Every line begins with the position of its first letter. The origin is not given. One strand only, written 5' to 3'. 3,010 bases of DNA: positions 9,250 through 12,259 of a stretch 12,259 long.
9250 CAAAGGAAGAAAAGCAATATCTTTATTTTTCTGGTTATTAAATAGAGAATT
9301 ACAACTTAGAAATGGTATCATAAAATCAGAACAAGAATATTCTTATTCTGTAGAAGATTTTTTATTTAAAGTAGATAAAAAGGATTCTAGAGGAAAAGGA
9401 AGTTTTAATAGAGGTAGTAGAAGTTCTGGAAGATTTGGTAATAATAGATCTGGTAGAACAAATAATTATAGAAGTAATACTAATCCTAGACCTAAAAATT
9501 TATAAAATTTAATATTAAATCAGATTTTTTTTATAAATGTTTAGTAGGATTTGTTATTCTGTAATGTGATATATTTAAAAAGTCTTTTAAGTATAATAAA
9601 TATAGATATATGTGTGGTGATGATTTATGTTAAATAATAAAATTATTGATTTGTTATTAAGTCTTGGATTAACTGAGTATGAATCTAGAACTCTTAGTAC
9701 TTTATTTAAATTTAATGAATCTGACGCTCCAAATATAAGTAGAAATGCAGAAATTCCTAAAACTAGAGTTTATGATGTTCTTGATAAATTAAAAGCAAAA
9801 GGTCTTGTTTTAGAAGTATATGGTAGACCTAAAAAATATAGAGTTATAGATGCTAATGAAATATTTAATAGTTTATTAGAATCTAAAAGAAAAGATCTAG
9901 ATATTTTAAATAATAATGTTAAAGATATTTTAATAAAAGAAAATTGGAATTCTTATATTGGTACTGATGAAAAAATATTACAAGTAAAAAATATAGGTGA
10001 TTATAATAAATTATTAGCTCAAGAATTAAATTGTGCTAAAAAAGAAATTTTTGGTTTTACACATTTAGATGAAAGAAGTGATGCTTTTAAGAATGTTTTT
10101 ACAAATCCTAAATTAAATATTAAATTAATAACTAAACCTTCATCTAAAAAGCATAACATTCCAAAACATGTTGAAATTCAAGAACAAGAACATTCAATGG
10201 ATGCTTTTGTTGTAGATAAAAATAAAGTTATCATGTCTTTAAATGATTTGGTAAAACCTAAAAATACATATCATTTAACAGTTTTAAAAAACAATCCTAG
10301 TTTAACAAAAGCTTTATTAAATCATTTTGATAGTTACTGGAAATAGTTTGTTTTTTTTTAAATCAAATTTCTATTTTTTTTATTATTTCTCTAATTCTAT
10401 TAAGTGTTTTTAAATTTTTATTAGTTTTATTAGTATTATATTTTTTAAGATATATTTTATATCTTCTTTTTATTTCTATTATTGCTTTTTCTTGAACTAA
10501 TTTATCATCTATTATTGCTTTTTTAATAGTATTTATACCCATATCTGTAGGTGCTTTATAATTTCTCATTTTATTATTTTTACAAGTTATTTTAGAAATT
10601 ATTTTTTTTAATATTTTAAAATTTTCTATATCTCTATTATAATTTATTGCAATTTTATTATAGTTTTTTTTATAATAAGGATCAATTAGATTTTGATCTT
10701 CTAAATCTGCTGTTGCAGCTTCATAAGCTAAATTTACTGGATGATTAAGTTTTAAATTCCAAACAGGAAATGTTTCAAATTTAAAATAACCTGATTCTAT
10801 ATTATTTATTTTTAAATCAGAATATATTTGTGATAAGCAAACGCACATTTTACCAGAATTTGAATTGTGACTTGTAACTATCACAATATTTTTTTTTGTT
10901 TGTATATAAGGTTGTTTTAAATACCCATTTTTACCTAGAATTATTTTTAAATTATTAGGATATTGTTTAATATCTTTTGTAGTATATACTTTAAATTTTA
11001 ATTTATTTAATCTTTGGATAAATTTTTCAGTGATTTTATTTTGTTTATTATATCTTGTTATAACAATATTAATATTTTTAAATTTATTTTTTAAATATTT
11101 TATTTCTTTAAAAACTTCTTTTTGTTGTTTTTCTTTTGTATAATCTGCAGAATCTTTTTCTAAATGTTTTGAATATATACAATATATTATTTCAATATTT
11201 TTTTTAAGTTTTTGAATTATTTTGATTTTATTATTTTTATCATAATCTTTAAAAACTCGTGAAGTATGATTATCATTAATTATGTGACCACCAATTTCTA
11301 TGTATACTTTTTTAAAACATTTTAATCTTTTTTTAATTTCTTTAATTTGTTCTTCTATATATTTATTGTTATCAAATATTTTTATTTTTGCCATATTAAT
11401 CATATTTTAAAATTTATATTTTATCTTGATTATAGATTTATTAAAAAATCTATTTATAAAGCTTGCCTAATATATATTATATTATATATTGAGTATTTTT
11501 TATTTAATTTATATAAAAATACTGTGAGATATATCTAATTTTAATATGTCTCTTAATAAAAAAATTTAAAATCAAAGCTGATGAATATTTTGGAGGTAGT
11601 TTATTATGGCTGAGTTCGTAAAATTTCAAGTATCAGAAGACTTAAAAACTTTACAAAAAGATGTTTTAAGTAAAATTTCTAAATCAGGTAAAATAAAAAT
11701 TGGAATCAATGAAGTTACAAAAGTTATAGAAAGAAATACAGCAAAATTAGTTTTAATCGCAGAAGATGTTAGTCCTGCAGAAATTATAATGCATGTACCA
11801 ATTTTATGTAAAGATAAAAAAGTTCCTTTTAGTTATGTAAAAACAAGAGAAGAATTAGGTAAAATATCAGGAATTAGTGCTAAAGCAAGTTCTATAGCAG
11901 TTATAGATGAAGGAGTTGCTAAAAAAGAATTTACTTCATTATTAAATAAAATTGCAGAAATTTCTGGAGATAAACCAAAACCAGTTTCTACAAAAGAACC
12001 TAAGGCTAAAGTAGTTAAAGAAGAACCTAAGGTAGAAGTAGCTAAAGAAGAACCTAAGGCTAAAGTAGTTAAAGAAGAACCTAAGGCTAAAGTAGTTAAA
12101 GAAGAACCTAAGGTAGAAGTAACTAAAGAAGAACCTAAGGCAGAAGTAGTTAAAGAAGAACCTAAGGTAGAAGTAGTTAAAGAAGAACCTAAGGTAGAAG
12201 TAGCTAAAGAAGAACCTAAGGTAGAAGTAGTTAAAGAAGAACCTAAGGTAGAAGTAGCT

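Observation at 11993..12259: L7Ae carries a long, near-perfect 9-aa tandem-repeat tail that runs off the window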

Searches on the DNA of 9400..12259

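Call 62: search_rna_families(source=window, threshold=evalue, max_evalue=1, start=9400, end=12259)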
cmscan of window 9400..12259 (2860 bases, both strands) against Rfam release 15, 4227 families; matches with E-value up to 1: 1.
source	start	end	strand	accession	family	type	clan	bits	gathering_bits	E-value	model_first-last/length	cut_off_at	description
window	10017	10115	-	RF01457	rli22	Gene; sRNA;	CL00114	27.2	80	0.14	1-111/111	no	Listeria sRNA rli22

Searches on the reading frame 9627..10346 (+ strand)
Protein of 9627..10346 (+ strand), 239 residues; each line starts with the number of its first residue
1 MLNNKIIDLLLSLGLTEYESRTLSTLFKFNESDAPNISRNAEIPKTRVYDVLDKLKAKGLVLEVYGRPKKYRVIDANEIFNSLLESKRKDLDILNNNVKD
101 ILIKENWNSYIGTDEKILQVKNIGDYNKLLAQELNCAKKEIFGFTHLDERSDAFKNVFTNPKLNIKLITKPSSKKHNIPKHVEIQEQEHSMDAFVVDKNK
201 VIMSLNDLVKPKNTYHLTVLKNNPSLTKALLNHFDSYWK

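Call 6: search_protein_families(library=pfam, proteins=[window:9627-10346:+])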
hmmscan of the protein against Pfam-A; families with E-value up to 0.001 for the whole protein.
window:9627-10346:+ (239 aa): 1 family
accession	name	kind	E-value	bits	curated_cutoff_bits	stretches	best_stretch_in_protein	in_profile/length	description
PF01978.25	TrmB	-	3.6e-18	65.6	25.6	1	12-76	3-67/68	Sugar-specific transcriptional regulator TrmB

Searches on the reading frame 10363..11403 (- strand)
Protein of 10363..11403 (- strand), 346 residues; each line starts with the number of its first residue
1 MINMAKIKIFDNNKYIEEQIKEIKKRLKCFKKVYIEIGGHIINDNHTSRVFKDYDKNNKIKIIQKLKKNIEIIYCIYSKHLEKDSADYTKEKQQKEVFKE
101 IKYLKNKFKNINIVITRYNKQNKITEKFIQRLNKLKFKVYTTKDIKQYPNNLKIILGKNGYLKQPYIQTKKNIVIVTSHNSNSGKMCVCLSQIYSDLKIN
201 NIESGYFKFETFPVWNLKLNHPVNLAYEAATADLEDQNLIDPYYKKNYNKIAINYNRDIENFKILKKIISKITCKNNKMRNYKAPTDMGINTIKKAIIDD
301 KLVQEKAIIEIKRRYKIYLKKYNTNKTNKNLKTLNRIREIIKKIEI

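Call 6: search_protein_families(library=pfam, proteins=[window:10363-11403:-])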
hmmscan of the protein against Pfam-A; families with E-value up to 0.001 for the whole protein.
window:10363-11403:- (346 aa): 1 family
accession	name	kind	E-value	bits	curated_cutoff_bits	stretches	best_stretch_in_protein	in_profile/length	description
PF08903.17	DUF1846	-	5.1e-100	335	27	1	9-344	2-332/333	Domain of unknown function DUF1846, N-terminal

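Call 8: find_encoding_contigs(protein=window:10363-11403:-, flank=10000, max_places=10)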
Protein window:10363-11403:- (346 aa): 1 contig read that carries it; 1 place shown.
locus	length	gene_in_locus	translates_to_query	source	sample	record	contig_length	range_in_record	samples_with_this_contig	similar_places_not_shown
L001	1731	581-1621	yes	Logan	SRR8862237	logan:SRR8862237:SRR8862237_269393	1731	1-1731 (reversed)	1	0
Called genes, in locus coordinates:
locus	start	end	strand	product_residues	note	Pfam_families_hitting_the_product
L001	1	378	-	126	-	?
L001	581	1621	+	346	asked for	PF08903:DUF1846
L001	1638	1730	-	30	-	?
